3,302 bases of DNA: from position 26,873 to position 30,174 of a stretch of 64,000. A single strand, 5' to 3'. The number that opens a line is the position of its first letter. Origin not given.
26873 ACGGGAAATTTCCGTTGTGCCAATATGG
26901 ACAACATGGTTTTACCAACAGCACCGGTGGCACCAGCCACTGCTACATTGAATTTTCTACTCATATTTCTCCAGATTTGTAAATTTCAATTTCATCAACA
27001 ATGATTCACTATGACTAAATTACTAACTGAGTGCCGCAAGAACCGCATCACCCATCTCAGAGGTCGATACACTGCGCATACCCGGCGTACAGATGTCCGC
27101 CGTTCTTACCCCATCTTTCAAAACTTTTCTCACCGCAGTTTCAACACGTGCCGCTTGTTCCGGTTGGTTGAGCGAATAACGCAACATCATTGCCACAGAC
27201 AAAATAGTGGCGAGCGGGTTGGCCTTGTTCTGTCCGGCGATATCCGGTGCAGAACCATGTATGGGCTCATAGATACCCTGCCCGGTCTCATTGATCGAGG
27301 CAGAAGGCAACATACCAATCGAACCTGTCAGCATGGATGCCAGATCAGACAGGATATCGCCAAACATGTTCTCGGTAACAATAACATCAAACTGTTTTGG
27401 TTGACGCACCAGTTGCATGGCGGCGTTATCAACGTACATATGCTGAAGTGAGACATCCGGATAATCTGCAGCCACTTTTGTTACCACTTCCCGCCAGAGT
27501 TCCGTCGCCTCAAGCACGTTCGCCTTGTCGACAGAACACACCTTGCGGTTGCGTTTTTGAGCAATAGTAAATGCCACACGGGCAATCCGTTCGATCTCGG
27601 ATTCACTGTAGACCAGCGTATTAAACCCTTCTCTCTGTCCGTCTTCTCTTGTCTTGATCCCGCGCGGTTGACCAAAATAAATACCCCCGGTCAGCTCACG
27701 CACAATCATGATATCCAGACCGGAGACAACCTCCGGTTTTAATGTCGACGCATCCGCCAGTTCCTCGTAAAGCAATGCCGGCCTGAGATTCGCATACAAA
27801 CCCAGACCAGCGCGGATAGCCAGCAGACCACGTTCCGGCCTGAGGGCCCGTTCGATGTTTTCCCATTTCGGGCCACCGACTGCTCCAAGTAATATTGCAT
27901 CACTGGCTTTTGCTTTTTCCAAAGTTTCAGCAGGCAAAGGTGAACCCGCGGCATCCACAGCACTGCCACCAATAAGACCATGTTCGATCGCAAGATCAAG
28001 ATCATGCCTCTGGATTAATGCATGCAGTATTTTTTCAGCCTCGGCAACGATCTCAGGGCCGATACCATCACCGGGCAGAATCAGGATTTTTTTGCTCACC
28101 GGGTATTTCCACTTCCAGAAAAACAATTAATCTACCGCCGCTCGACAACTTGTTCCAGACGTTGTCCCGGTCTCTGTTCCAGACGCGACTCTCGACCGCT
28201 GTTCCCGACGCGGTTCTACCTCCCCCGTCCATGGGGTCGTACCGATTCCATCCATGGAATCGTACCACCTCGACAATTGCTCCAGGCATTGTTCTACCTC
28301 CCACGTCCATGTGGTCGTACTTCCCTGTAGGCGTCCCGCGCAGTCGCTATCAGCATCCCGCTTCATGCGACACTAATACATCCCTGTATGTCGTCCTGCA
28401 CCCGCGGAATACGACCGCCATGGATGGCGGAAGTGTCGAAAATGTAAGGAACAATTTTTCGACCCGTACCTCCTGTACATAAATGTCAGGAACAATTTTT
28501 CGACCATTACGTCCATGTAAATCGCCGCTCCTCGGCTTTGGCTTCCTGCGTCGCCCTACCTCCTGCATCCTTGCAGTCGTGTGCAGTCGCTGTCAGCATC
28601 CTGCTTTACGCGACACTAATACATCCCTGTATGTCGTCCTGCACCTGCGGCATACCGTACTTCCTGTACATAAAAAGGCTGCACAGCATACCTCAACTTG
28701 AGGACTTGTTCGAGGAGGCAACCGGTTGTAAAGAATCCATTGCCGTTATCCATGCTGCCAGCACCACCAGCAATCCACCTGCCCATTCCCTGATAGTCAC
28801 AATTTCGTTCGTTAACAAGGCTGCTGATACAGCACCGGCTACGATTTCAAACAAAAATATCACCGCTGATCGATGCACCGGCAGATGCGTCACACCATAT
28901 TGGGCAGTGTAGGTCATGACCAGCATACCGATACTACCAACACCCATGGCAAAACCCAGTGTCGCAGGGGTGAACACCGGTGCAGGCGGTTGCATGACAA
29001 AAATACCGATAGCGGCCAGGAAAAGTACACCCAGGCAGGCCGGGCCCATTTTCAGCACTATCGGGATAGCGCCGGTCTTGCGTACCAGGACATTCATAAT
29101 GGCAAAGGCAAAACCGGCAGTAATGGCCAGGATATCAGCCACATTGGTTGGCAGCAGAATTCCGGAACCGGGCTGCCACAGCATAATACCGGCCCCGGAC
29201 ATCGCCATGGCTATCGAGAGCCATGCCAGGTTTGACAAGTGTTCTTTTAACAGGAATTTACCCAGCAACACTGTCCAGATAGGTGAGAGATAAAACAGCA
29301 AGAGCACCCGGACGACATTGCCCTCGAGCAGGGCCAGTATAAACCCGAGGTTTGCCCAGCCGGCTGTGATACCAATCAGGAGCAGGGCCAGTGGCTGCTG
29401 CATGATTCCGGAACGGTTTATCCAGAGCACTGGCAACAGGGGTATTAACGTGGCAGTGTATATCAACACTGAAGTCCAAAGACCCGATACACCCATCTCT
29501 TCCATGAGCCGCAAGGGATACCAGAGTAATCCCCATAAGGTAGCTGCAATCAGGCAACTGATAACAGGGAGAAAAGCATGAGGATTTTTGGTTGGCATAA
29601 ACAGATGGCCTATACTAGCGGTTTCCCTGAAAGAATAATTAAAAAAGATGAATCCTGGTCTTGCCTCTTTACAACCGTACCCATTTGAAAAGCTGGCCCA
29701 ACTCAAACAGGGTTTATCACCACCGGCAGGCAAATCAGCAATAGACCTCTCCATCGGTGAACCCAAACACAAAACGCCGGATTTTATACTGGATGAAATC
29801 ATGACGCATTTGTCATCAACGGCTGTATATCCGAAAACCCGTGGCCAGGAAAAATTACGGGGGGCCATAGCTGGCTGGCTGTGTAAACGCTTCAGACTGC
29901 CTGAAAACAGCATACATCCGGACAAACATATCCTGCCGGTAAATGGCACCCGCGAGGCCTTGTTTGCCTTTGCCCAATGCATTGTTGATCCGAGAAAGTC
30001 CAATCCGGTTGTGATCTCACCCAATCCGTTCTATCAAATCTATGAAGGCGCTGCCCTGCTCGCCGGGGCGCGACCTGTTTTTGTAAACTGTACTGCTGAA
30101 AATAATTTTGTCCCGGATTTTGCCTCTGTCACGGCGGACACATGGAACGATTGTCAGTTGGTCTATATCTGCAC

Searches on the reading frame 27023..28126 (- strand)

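Call 82: search_protein_families(library=pfam, proteins=[window:27023-28126:-], max_evalue=0.001)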
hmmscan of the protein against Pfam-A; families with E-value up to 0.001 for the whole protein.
window:27023-28126:- (367 aa): 1 family
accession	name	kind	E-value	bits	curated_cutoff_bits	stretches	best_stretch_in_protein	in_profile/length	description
PF00180.25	Iso_dh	-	5.4e-146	486.8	27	1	13-362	1-348/348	Isocitrate/isopropylmalate dehydrogenase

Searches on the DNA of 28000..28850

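Call 50: search_rna_families(source=window, start=28000, end=28850, threshold=evalue, max_evalue=10)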
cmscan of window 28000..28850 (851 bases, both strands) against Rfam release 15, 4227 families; matches with E-value up to 10: 2.
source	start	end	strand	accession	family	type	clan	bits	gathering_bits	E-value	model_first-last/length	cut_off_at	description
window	28245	28303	-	RF01146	sR15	Gene; snRNA; snoRNA; CD-box;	-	15.5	40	6.1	1-65/65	no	Small nucleolar RNA sR15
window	28169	28267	+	RF01497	ALIL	Cis-reg;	-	13.3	50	0.77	1-117/117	no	ALIL pseudoknot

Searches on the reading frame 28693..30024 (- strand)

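Call 82: search_protein_families(library=pfam, proteins=[window:28693-30024:-], max_evalue=0.001)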
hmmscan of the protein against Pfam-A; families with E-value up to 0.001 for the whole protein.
window:28693-30024:- (443 aa): 1 family
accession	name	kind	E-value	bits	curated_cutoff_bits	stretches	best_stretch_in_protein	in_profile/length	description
PF00892.27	EamA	-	5.7e-18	65.9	28.2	2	154-282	4-134/135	EamA-like transporter family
